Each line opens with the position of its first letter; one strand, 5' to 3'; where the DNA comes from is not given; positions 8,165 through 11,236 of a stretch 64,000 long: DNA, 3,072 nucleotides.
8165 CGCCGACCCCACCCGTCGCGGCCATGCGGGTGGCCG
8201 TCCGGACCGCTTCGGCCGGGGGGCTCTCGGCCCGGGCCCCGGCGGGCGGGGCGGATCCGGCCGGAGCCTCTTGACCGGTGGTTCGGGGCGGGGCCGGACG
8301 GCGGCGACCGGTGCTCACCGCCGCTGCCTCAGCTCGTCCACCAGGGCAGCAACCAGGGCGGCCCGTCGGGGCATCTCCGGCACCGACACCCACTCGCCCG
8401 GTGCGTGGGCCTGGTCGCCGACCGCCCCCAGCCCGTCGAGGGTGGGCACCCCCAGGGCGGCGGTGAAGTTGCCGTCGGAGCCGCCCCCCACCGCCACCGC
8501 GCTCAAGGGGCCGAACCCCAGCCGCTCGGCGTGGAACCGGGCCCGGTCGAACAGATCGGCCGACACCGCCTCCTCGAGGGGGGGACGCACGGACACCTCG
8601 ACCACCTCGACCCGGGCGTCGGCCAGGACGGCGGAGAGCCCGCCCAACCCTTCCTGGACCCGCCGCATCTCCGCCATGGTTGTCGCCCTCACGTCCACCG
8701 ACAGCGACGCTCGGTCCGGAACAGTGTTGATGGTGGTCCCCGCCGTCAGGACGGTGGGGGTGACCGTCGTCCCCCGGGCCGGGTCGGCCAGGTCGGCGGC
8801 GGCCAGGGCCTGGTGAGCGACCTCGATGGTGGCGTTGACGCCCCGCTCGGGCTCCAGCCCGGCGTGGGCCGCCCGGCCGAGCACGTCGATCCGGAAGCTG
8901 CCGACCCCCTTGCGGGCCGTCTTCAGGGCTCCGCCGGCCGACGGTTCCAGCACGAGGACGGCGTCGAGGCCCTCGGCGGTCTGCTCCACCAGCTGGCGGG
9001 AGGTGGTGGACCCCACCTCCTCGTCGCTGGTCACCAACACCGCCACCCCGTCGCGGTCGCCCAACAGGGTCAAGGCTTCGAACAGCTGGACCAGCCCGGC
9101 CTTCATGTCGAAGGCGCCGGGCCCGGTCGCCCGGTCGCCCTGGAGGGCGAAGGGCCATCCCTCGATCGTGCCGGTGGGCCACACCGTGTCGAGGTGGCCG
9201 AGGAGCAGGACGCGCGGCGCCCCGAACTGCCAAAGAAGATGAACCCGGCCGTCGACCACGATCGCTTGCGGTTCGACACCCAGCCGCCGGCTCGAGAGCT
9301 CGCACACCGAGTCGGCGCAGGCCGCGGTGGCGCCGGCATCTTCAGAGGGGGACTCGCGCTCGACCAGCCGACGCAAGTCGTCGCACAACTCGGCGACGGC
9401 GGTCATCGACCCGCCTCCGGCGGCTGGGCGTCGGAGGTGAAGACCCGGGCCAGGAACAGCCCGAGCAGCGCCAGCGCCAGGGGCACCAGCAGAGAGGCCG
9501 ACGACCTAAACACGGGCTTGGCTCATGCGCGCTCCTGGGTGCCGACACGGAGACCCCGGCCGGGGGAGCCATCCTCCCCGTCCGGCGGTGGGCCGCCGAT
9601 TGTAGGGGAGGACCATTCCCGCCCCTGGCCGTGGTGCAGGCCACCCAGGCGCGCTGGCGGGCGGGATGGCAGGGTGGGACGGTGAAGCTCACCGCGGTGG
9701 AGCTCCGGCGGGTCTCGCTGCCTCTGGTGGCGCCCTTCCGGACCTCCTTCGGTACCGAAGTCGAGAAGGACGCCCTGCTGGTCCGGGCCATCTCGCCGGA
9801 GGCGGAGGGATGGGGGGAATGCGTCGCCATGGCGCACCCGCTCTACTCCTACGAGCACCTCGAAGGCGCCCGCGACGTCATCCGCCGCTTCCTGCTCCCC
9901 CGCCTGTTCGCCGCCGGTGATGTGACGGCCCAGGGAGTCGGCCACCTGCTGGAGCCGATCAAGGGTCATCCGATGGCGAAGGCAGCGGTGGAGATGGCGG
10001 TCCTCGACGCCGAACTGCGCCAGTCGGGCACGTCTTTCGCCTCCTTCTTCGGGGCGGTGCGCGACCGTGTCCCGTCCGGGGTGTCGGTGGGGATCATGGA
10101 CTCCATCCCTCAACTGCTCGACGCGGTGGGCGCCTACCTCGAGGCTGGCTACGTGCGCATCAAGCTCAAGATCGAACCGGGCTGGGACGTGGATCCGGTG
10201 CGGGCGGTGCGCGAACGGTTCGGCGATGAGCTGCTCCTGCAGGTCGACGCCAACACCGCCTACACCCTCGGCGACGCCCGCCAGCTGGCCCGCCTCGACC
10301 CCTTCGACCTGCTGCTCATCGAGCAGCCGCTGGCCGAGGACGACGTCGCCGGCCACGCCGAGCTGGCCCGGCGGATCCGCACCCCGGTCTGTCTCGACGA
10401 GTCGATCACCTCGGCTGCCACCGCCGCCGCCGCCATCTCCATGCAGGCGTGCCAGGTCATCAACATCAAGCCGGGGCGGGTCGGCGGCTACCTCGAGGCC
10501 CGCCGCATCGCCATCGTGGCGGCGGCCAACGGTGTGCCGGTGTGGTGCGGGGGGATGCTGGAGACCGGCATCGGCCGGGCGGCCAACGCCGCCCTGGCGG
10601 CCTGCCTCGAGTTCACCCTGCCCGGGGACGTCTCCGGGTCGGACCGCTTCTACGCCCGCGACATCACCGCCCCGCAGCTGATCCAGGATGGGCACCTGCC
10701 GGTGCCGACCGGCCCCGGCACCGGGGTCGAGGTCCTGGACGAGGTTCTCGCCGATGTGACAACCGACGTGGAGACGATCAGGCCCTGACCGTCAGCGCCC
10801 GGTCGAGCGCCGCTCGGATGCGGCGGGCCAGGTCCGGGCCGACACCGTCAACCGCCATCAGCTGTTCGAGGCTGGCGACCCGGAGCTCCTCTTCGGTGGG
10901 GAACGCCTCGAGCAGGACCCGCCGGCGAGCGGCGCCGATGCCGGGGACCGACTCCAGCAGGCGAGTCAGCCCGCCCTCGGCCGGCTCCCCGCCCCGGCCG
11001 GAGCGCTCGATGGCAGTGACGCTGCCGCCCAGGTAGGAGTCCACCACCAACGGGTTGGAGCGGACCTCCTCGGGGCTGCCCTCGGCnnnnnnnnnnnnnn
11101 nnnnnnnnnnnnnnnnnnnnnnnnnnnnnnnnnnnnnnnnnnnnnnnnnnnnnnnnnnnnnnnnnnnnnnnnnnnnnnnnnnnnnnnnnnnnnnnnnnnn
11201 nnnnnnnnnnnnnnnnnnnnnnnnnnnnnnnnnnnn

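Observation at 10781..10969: UvrC-like helix-hairpin-helix (HhH2) domain on the C-terminus of an ABC transporter ATPase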

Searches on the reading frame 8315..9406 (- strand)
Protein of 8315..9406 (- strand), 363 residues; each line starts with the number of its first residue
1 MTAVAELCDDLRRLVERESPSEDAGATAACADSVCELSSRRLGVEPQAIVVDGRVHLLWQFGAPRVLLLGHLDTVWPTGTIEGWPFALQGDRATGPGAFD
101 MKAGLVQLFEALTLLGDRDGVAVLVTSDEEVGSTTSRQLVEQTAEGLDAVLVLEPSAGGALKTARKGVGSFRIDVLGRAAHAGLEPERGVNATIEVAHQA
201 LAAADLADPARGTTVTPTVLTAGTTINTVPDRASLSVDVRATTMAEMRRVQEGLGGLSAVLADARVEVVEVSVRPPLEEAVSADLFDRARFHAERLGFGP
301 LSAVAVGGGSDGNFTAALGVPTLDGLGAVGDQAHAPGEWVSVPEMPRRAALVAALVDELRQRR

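Call 44: search_protein_families(library=pfam, proteins=[window:8315-9406:-], max_evalue=0.1)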
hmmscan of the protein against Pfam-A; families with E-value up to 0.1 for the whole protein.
window:8315-9406:- (363 aa): 4 families
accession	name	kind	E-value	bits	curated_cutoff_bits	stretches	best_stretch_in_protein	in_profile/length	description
PF01546.33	Peptidase_M20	-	2.6e-27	96.5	24.6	1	67-357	1-205/206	Peptidase family M20/M25/M40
PF07687.19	M20_dimer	-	4.9e-16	59.1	21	1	163-251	1-92/107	Peptidase dimerisation domain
PF04389.22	Peptidase_M28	-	0.0012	19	21.3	1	65-154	14-91/193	Peptidase family M28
PF05343.19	Peptidase_M42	-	0.062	12.8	23.2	0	97-143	131-180/292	M42 glutamyl aminopeptidase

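Call 45: search_protein_families(library=ncbifam, proteins=[window:8315-9406:-], max_evalue=0.001)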
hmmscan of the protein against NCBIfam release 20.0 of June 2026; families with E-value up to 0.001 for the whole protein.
window:8315-9406:- (363 aa): 42 families (the best 25 are shown)
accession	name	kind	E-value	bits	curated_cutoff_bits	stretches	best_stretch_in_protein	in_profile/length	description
NF004788.0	PRK06133.1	subfamily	6.5e-65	219.7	349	1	6-361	45-415/417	glutamate carboxypeptidase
NF005602.0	PRK07338.1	equivalog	3.9e-62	210.1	357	1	65-361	96-401/409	hydrolase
NF005678.0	PRK07473.1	equivalog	1.5e-52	178.9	386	1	60-359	72-375/376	M20/M25/M40 family metallo-hydrolase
NF006399.0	PRK08651.1-2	equivalog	2.2e-28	99.4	381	2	13-198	12-208/405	succinyl-diaminopimelate desuccinylase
TIGR01910.1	DapE-ArgE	subfamily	5.9e-24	85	217.6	1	63-345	64-367/373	ArgE/DapE family deacylase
TIGR01892.1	AcOrn-deacetyl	equivalog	5.4e-23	81.6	297.7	1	60-356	52-365/365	acetylornithine deacetylase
NF006365.0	PRK08588.1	subfamily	4.7e-21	75.5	289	1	53-256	52-273/383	succinyl-diaminopimelate desuccinylase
NF005710.0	PRK07522.1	subfamily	2.4e-20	73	412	1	65-360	71-389/391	acetylornithine deacetylase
TIGR01900.1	dapE-gram_pos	equivalog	4.2e-19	68.7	304.2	1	7-350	5-344/351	succinyl-diaminopimelate desuccinylase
NF006400.0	PRK08651.1-3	equivalog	6.2e-19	68.1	374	1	61-361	81-408/410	succinyl-diaminopimelate desuccinylase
NF009557.0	PRK13009.1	equivalog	1.3e-17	64.1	284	1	47-352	41-367/377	succinyl-diaminopimelate desuccinylase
TIGR01883.1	PepT-like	hypoth_equivalog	8.1e-17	61.2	274.25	1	64-356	63-360/361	peptidase T-like protein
NF003474.0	PRK05111.1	equivalog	6.9e-16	58.1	460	1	53-358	60-379/383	acetylornithine deacetylase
NF006402.0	PRK08651.1-5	equivalog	1.2e-15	57.3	369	1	64-284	60-290/369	succinyl-diaminopimelate desuccinylase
TIGR01246.1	dapE_proteo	equivalog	2.2e-15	56.5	361.8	1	23-357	18-368/370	succinyl-diaminopimelate desuccinylase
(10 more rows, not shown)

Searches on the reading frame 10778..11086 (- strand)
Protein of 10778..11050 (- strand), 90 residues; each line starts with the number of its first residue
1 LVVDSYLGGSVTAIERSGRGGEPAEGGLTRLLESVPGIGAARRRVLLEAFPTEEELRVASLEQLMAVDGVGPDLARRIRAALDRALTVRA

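Call 3: search_protein_families(library=pfam, proteins=[window:10778-11050:-], max_evalue=1)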
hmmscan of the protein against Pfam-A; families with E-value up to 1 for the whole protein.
window:10778-11050:- (90 aa): 8 families
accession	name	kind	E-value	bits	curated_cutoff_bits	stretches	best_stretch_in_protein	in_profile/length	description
PF14520.12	HHH_5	-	6.1e-12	46.3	27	1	30-82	2-55/57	Helix-hairpin-helix domain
PF00633.29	HHH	-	3.7e-10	39.5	24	2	54-80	3-29/30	Helix-hairpin-helix motif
PF12826.13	HHH_2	-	1.3e-07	32.1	27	1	34-80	7-53/64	Helix-hairpin-helix motif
PF12836.13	HHH_3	-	0.00087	19.8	27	1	57-79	9-31/65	Helix-hairpin-helix motif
PF14716.13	HHH_8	-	0.023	15.5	30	1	56-83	42-69/73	Helix-hairpin-helix domain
PF22525.1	H2TH_5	-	0.089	13.3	27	1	30-60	28-58/71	S13-like H2TH domain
PF02371.22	Transposase_20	-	0.17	12.7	21.3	0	30-46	2-18/87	Transposase IS116/IS110/IS902 family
PF25317.1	SAM_SMF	-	0.19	12.5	27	0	32-64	10-42/65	SMF/DprA SAM domain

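Call 4: search_protein_families(library=ncbifam, proteins=[window:10778-11050:-], max_evalue=1)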
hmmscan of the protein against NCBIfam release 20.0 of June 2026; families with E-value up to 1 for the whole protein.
window:10778-11050:- (90 aa): 18 families
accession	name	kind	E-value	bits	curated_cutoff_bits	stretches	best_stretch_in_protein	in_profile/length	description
NF001824.0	PRK00558.1-5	equivalog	5.3e-09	35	451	1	30-84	592-646/652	excinuclease ABC subunit UvrC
NF011262.0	PRK14668.1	equivalog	6.5e-08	31.4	544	1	30-82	525-577/577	excinuclease ABC subunit C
NF010337.0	PRK13766.1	equivalog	2.6e-07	29.1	610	1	31-83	724-776/781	Hef nuclease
NF011260.0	PRK14666.1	equivalog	3.5e-06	26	649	1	27-86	634-693/698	excinuclease ABC subunit C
NF010009.0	PRK13482.1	equivalog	1e-05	24.9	201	1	30-85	292-347/357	DNA integrity scanning diadenylate cyclase DisA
NF009401.0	PRK12766.1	equivalog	0.0005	19.8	239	1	32-82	12-63/238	50S ribosomal protein L32e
TIGR00575.1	dnlj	equivalog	0.00062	18.3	444.45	1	27-82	493-550/652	NAD-dependent DNA ligase LigA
NF005932.1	PRK07956.1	equivalog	0.0027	16.3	369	1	34-80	510-556/664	NAD-dependent DNA ligase LigA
TIGR01259.1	comE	subfamily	0.0031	17.5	152.35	1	32-79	70-115/120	comEA protein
NF010931.0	PRK14351.1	equivalog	0.0043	15.6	1051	1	34-83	532-581/692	NAD-dependent DNA ligase LigA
TIGR00194.1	uvrC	equivalog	0.0046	15.7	285.45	1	29-63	540-574/574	excinuclease ABC subunit UvrC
NF011261.0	PRK14667.1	equivalog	0.016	13.8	818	1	27-82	511-565/567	excinuclease ABC subunit C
TIGR00084.2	ruvA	equivalog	0.042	13.4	85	1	49-82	64-95/202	Holliday junction branch migration protein RuvA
NF011263.0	PRK14669.1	equivalog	0.054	12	1108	1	31-80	553-600/624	excinuclease ABC subunit C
NF041260.1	actino_IHF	equivalog_domain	0.074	13.6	60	1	29-61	57-89/102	integration host factor, actinobacterial type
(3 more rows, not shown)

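Call 41: find_related_loci(query=A5, collection=metagenome_contigs, flank=3500)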
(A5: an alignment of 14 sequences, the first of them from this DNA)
Query A5 (102 aa) in metagenome_contigs; peptide patterns used: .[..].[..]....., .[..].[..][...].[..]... (x = any residue, [..] = any of these).
600 stretches matched a pattern (row limit reached: there are more); 92 encode a relative of the query (tblastn E <= 1e-3); the best 80 are kept; 80 distinct loci.
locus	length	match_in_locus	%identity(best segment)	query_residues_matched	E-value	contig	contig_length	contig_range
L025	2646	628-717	70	1-30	4e-10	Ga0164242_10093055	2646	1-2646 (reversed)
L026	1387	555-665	62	1-36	7e-10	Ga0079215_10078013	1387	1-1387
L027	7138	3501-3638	54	3-48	2e-9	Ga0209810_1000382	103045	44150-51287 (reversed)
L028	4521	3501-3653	45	44-94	2e-9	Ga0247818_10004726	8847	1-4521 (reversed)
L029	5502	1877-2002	52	1-41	1e-8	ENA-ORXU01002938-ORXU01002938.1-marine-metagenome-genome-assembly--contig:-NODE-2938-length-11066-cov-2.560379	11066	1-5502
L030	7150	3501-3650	45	44-96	2e-8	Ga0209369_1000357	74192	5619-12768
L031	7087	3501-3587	69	1-29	3e-8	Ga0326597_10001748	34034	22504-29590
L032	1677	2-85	68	3-30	2e-8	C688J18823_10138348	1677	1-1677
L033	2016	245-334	67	1-30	4e-8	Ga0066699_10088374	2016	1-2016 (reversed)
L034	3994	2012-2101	67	1-30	8e-8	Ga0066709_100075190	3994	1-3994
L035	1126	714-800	69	1-29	4e-7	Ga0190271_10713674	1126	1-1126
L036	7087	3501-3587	62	1-29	5e-7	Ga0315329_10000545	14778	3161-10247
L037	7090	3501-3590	63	1-30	1e-6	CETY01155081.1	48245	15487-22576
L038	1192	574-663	60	1-30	1e-6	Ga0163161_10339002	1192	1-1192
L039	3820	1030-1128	58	1-33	9e-7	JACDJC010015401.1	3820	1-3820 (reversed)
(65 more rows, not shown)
